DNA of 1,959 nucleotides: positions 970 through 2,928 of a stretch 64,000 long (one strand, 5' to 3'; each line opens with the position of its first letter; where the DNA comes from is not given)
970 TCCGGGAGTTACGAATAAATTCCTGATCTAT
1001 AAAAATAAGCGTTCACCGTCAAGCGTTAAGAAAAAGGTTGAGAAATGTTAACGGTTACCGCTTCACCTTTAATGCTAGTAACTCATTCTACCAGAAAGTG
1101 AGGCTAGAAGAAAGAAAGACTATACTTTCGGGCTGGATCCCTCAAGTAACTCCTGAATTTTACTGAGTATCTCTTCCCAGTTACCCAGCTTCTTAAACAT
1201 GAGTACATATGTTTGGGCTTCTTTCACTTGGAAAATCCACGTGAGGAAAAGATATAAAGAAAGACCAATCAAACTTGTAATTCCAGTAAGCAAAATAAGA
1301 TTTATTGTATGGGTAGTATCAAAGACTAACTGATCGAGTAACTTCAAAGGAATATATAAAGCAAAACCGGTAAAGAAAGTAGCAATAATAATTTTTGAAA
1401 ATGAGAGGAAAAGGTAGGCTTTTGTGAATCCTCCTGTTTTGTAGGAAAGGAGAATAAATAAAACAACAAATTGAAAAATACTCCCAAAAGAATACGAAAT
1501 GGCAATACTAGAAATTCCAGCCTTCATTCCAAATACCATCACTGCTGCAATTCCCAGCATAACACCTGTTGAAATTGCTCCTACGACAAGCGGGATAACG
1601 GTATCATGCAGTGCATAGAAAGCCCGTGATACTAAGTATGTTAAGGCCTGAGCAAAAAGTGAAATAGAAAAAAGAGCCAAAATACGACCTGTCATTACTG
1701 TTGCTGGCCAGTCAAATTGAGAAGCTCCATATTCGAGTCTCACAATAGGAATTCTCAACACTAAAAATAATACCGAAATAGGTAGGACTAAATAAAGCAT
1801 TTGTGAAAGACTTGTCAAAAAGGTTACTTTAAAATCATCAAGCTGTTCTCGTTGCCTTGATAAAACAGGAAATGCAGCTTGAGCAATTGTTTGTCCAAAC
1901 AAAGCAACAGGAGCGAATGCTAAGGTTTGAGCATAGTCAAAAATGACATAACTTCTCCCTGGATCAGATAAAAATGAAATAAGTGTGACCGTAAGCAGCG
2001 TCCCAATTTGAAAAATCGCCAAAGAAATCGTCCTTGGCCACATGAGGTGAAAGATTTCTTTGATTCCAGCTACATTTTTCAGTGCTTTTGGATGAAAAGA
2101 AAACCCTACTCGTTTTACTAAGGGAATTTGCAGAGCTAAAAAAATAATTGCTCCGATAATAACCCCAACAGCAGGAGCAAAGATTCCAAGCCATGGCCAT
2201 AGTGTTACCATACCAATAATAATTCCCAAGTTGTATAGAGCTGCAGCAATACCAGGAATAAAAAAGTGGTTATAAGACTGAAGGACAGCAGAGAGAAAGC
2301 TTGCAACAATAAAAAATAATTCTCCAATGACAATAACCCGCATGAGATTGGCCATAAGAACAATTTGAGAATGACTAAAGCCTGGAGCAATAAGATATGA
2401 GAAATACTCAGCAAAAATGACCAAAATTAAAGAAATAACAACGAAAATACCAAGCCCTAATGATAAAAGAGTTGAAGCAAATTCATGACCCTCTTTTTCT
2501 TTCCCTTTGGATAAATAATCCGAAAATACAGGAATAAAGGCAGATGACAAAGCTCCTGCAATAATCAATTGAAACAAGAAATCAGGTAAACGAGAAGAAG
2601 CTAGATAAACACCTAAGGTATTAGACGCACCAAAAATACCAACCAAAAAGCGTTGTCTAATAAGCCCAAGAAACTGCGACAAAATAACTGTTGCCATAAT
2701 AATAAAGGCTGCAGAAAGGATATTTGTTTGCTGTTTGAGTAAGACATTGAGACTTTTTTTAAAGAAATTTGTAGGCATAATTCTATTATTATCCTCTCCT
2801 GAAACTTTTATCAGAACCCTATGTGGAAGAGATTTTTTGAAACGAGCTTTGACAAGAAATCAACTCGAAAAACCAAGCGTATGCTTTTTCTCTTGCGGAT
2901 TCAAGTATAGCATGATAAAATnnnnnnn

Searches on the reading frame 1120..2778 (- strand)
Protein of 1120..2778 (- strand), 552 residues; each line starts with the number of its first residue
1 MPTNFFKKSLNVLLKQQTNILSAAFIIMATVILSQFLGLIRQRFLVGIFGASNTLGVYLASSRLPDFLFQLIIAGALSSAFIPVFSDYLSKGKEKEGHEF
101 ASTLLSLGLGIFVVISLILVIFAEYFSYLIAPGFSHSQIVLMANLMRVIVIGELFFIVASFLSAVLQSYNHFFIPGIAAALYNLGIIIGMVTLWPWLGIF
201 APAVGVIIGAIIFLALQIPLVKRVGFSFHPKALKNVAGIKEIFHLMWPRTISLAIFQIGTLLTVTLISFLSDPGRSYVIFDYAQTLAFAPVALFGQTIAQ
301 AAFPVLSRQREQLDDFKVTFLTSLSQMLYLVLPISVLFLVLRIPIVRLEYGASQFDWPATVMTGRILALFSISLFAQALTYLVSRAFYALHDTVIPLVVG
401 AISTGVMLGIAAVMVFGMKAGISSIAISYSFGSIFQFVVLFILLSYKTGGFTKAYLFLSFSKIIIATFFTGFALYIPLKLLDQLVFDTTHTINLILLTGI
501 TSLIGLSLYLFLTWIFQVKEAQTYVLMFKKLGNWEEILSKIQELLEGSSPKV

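Call 11: search_protein_families(library=pfam, proteins=[window:1120-2778:-], max_evalue=0.001)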
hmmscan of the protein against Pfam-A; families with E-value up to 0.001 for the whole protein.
window:1120-2778:- (552 aa): 3 families
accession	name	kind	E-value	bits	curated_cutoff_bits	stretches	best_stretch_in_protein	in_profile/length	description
PF03023.19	MurJ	-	1.4e-67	228.7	27.4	1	48-480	4-435/451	Lipid II flippase MurJ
PF13440.11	Polysacc_synt_3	-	6.7e-09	35.8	23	1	99-352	45-286/293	Polysaccharide biosynthesis protein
PF01554.23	MatE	-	0.00067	19.8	24.9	1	27-180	2-149/161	MatE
